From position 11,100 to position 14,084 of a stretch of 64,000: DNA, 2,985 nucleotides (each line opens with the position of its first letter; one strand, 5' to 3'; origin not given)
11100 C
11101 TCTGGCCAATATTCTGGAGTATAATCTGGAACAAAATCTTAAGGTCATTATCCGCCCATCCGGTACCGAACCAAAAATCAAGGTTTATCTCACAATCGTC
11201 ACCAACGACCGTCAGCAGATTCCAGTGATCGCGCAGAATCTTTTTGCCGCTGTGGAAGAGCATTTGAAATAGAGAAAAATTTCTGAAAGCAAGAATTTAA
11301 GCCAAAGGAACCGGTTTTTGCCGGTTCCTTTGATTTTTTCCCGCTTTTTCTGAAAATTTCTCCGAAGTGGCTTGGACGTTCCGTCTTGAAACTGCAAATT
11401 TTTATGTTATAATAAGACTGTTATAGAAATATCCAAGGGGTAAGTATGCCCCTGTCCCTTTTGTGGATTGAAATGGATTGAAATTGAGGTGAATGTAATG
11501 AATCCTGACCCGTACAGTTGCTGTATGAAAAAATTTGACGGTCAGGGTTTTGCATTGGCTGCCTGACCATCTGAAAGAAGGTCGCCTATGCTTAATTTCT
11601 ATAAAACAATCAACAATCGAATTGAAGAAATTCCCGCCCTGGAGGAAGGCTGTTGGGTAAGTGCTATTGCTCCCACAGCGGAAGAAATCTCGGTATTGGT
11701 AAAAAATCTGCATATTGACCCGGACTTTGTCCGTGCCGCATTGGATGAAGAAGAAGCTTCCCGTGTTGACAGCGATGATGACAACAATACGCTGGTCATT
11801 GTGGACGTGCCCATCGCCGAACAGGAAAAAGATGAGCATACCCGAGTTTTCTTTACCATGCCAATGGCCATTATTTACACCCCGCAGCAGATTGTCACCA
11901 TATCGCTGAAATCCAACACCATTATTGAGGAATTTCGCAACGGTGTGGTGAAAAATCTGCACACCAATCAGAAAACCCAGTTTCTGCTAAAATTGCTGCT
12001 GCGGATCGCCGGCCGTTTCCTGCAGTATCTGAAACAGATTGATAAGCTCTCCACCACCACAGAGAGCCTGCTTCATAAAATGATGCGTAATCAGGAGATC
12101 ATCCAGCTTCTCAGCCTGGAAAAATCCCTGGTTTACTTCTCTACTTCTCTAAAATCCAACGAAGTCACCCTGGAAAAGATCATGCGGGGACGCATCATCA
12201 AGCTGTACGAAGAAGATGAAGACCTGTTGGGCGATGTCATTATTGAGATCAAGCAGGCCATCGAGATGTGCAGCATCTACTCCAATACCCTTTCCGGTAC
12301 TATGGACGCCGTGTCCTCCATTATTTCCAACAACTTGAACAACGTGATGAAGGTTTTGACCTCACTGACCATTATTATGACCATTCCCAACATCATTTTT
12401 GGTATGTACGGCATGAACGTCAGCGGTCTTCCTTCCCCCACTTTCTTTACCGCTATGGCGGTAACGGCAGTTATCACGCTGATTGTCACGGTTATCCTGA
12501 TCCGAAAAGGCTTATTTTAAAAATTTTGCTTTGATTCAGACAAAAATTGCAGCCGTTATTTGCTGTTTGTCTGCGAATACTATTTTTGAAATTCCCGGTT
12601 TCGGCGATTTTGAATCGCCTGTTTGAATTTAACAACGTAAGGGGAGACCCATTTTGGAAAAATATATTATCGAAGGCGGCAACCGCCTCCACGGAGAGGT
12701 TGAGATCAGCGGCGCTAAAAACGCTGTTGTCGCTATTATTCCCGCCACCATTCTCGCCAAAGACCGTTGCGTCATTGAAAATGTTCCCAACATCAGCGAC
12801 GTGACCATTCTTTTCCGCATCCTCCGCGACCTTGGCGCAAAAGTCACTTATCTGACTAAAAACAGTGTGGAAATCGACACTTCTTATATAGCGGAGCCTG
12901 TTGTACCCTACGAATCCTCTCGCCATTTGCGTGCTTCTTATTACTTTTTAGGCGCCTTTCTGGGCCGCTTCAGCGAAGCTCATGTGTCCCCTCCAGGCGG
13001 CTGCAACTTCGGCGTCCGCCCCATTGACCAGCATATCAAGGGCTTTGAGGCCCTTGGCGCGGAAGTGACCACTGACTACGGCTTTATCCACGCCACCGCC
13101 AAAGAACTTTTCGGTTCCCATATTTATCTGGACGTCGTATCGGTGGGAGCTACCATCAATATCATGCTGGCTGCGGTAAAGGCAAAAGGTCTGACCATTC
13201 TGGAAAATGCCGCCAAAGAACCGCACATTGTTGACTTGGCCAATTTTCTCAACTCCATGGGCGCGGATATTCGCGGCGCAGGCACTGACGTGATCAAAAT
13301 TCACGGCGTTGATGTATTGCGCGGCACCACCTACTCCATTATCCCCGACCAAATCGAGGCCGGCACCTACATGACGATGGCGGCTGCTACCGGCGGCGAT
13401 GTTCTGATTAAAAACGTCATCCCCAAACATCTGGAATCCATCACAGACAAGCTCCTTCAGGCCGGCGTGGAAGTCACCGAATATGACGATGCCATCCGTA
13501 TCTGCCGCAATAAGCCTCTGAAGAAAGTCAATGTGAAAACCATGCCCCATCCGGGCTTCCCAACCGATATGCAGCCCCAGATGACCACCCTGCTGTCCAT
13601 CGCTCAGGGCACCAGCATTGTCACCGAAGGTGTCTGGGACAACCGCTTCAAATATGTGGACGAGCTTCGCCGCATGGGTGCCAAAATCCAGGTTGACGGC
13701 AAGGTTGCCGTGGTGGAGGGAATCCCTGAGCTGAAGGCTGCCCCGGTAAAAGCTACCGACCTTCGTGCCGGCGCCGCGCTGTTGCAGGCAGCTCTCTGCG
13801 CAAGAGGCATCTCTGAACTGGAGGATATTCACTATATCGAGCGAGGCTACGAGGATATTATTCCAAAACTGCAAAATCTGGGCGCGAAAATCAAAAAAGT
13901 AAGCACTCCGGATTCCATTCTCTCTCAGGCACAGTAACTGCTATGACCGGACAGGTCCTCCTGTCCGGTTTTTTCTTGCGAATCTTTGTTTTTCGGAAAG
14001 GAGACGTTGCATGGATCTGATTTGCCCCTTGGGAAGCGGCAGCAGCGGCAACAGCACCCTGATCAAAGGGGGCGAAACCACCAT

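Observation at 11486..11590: MgtL-like leader peptide and three-helix switch gating corA: candidate ribosome-stalling Mg2+ sensor in a clostridial genome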

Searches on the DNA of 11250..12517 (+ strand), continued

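Call 57: search_with_rna_model(model_id=R1, sources=[L081, L082, L083, L084, L085, L086, L087, L088, L089, L090, L091, L092, L093, L094, L095, L096, L097, L098, L099, L100, L101, L102, L103, L104, L105, L106, L107, L108, L109, L110, L111, L112, L113, L114, L115, L116, L117, L118, L119, L120, L121, L122, L123, L124, L125, L126, L127, L128, L129, L130, L131, L132, L133, L134, L135, L136, L137, L138, L139, L140, L141, L142, L143, L144, L145, L146, L147, L148, L149, L150, L151, L152, L153, L154, L155, L156, L157, L158, L159, L160, L161, L162, L163, L164, L165, L166, L167, L168, L169, L170, L171, L172, L173, L174, L175, L176, L177, L178, L179, L180], max_evalue=1)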
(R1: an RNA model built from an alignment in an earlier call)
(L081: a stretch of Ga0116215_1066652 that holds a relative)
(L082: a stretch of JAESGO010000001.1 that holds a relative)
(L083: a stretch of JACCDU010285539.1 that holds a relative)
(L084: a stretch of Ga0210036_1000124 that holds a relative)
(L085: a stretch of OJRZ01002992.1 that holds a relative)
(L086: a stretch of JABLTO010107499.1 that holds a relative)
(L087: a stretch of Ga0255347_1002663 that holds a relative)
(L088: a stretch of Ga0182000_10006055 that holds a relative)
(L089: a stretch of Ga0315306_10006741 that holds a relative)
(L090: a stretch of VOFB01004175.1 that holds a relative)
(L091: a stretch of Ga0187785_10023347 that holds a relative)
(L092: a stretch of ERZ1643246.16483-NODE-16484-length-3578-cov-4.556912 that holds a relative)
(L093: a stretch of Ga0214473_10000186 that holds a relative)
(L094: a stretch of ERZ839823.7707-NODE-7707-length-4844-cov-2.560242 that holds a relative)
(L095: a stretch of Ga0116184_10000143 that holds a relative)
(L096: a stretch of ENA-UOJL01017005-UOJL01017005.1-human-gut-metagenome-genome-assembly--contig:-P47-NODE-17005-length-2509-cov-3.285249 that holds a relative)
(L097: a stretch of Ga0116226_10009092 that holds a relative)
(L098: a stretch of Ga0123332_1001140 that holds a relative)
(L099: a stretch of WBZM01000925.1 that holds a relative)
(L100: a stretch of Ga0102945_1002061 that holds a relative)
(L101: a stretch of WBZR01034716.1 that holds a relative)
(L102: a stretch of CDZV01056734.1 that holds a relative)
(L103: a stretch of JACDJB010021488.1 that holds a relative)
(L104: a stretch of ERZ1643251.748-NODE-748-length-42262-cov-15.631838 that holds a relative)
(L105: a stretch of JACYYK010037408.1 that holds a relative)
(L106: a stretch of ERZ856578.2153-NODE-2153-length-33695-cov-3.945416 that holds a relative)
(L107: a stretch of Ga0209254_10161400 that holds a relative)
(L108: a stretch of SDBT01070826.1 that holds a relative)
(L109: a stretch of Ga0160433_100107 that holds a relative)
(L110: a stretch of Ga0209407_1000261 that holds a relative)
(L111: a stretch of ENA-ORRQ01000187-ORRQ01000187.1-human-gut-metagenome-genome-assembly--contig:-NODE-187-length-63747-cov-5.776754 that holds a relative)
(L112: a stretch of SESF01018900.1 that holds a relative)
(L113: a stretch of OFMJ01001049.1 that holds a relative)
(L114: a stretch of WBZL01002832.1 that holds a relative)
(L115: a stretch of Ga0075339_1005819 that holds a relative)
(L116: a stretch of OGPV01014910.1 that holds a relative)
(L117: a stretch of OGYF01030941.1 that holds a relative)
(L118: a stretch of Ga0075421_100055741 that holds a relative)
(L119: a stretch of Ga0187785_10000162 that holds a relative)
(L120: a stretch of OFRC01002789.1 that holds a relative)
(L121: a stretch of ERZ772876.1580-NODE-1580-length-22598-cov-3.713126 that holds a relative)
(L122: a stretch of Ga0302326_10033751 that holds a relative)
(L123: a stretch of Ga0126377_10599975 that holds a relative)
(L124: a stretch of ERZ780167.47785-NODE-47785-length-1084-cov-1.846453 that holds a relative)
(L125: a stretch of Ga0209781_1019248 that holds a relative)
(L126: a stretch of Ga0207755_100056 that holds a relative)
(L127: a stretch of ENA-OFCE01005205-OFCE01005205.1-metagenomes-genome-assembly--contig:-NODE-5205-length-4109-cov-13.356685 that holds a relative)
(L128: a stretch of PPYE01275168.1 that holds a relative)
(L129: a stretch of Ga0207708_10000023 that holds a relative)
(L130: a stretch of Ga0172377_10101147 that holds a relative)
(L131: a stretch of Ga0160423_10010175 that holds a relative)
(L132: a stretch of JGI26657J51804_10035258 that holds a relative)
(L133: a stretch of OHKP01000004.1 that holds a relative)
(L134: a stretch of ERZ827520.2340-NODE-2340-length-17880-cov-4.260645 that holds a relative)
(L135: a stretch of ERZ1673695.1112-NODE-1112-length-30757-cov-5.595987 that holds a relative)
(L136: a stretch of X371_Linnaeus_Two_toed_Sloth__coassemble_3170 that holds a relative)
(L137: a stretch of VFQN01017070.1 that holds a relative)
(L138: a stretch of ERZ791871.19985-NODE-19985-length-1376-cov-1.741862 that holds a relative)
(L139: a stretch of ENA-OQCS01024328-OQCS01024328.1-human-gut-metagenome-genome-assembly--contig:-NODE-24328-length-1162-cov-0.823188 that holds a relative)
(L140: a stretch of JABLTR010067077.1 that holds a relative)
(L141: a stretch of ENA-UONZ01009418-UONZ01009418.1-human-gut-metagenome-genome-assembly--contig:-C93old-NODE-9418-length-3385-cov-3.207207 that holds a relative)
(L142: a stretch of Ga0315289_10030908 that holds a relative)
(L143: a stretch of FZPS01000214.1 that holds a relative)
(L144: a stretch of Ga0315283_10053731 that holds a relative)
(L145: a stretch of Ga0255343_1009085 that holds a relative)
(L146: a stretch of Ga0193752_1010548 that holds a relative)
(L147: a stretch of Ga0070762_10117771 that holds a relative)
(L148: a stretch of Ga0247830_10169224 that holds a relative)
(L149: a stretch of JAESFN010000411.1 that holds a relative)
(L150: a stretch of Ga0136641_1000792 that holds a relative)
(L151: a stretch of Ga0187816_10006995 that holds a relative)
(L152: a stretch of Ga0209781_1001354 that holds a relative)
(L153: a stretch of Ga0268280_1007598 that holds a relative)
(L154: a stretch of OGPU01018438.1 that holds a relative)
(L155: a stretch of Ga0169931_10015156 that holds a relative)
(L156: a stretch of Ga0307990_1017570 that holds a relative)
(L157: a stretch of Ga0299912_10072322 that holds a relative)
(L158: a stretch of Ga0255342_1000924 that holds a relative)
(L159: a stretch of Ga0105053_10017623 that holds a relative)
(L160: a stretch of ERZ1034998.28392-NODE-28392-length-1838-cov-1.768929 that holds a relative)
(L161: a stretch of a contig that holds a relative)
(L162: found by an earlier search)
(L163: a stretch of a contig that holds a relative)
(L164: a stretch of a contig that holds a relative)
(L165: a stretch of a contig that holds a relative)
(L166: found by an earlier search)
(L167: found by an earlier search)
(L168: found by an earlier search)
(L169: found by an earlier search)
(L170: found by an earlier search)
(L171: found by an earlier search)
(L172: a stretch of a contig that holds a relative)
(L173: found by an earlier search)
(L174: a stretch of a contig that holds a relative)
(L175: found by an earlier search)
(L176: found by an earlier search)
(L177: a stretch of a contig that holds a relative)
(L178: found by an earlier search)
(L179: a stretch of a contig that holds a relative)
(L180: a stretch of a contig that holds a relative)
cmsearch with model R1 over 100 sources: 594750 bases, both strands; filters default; matches with E-value up to 1: 39.
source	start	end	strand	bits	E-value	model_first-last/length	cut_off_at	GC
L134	8303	8417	-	116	4.4e-23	1-120/120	no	0.61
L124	32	146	+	115.3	6.4e-23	1-120/120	no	0.61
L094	2019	2140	+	98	4.3e-19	1-120/120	no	0.6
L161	2854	2975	-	92.2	7.9e-18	1-120/120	no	0.56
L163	2589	2710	+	92.2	7.9e-18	1-120/120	no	0.56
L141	2246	2364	+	89.6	3e-17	1-120/120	no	0.55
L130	1412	1528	-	84.9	3.3e-16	1-120/120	no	0.51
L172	783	893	+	73.1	1.4e-13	1-120/120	no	0.47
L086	716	836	+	72.5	1.8e-13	1-120/120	no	0.55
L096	1467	1581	+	65.4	6.9e-12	1-120/120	no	0.54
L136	574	688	+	65.4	6.9e-12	1-120/120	no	0.54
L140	1291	1412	-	61.9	4e-11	1-120/120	no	0.45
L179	278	447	-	51.6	7.9e-09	1-120/120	no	0.6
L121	3641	3810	+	50.3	1.5e-08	1-120/120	no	0.6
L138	1182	1351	-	50.3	1.5e-08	1-120/120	no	0.6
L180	302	471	+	50.3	1.5e-08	1-120/120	no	0.6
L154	805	908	+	49.7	2.1e-08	1-120/120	no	0.64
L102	6498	6620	+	49.2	2.7e-08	1-120/120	no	0.65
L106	4957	5079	-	48.3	4e-08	1-120/120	no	0.67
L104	4409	4531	-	37.3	1.1e-05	1-120/120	no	0.49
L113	8403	8512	+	36.4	1.8e-05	1-120/120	no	0.47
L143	1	57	-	34.5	4.7e-05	1-63/120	3'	0.47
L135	2495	2612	-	33.1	9.6e-05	1-120/120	no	0.53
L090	6318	6435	+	33.1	9.7e-05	1-120/120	no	0.51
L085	275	386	-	29.1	0.00071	1-120/120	no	0.58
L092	2891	3002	-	27.8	0.0014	1-120/120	no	0.5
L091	1015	1098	-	23.4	0.013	1-120/120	no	0.68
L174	150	265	-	21.4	0.037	1-120/120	no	0.49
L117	1158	1269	-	20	0.074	1-120/120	no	0.53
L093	14810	14857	+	17.4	0.27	1-68/120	3'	0.48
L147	150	243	-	16.2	0.51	1-120/120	no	0.73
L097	5910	6005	-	16.2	0.52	1-120/120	no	0.69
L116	394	508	-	16.1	0.55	1-120/120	no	0.41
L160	1583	1697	-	16.1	0.55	1-120/120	no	0.41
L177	925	1031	+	15.8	0.62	1-120/120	no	0.54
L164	7392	7507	+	15.4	0.76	1-120/120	no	0.45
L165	2879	2953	-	15.3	0.8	1-120/120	no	0.68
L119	841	931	+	15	0.94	1-120/120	no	0.68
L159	5717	5843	+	14.9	0.99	1-120/120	no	0.57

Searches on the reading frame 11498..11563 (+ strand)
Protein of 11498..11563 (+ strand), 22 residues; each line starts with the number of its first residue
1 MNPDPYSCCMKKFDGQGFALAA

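Call 55: search_protein_families(library=ncbifam, max_evalue=10, proteins=[window:11498-11563:+])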
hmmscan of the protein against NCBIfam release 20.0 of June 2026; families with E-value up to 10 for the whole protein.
seq(22 aa): 0 families

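Call 56: search_protein_families(library=pfam, max_evalue=10, proteins=[window:11498-11563:+])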
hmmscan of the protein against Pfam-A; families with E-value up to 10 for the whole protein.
seq(22 aa): 0 families

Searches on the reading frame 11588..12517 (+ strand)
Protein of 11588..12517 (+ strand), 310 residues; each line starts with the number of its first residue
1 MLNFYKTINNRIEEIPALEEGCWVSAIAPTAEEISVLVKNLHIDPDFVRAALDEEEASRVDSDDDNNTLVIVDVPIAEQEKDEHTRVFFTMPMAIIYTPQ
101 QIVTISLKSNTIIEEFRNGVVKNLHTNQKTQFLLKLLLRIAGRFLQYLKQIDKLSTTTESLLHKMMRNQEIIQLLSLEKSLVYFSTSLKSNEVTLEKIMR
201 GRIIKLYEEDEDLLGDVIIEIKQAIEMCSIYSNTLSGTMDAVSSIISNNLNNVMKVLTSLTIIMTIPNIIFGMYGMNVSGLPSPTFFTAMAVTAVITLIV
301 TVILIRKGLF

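Call 6: find_related_loci(query=window:11588-12517:+, collection=genome_contigs, flank=1500)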
Query window:11588-12517:+ (310 aa) in genome_contigs; peptide patterns used: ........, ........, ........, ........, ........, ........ (x = any residue, [..] = any of these).
395 stretches matched a pattern; 260 encode a relative of the query (tblastn E <= 1e-3); the best 80 are kept; 80 distinct loci.
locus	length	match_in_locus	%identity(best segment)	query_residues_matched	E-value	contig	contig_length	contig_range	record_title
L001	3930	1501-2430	87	1-310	2e-180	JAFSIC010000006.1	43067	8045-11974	MAG: Oscillospiraceae bacterium isolate RGIG3163 Goat_Rectum.Co__c294645, whole genome shotgun sequence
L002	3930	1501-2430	83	1-310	1e-176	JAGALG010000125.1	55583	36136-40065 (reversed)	MAG: Oscillospiraceae bacterium isolate RGIG8545 Water_deer_Cecum-3__c319740, whole genome shotgun sequence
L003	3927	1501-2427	80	1-310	2e-165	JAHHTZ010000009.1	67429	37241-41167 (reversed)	MAG: Oscillospiraceae bacterium isolate MAG095 MAG095_9, whole genome shotgun sequence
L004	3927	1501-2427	72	1-310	6e-151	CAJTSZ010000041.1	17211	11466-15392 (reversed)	MAG TPA_asm: uncultured Oscillospiraceae bacterium isolate MGBC110487 genome assembly, contig: MGBC110487.41, whole geno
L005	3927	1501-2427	65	1-310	1e-133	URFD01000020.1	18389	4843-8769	uncultured Ruminococcaceae bacterium isolate UMGS942 genome assembly, contig: NODE_1933_length_18389_cov_8.728593, whole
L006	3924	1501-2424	63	1-310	3e-125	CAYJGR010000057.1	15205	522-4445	MAG TPA_asm: uncultured Oscillospiraceae bacterium isolate ERP123703_co1_292 genome assembly, contig: NODE_4079_length_1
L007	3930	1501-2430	60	1-310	5e-125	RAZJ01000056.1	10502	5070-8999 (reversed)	Bacterium 1XD42-1 strain 1XD42-1 Scaffold56_1, whole genome shotgun sequence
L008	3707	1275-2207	61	1-310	3e-125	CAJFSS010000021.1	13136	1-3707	Candidatus Pseudoruminococcus merdavium isolate Chicken_3_mag_121 genome assembly, contig: MAGpy_11413_3_idba_bin_121_fa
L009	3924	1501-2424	63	1-310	9e-125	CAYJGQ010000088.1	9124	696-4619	MAG TPA_asm: uncultured Oscillospiraceae bacterium isolate ERP123703_co1_305 genome assembly, contig: NODE_8007_length_9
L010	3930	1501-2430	62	1-310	2e-124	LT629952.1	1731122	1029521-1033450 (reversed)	Ruminococcaceae bacterium Marseille-P2935 strain Marseille-P2935T genome assembly, scaffold: scaffold00007, whole genome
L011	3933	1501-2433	60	1-310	2e-123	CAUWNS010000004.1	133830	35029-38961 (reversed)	MAG: uncultured Clostridia bacterium isolate ERS329816__bin145 genome assembly, contig: ERS329816_NODE_106_length_133830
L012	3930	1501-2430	60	1-310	1e-120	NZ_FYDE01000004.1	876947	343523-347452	Marasmitruncus massiliensis strain Marseille-P3646, whole genome shotgun sequence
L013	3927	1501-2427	56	1-310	9e-120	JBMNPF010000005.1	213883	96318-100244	MAG: Oscillospiraceae bacterium isolate SBF912SR2HQ0005 scaffold_155_c1, whole genome shotgun sequence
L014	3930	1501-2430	58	1-310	8e-120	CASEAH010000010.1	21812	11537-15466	uncultured Oscillospiraceae bacterium isolate CO.O97.metabat-bins.115 genome assembly, contig: CO.O97.metabat-bins.115.f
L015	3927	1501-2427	60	1-310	6e-119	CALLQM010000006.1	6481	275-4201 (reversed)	MAG TPA_asm: uncultured Clostridia bacterium isolate SRR6713635_bin.11_CONCOCT_v1.1_MAG genome assembly, contig: ERZ7949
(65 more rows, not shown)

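Call 42: search_protein_families(library=pfam, proteins=[window:11588-12517:+])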
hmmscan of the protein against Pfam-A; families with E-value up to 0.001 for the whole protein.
window:11588-12517:+ (310 aa): 1 family
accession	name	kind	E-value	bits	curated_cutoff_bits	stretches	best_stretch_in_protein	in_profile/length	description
PF01544.23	CorA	-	2.8e-51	175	27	1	20-305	3-287/292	CorA-like Mg2+ transporter protein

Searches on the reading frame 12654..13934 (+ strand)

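Call 42: search_protein_families(library=pfam, proteins=[window:12654-13934:+])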
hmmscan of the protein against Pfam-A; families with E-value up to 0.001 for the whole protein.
window:12654-13934:+ (427 aa): 1 family
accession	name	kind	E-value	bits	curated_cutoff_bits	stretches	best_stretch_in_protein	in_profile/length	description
PF00275.25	EPSP_synthase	-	3e-97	326.4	22.8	1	7-406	2-417/417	EPSP synthase (3-phosphoshikimate 1-carboxyvinyltransferase)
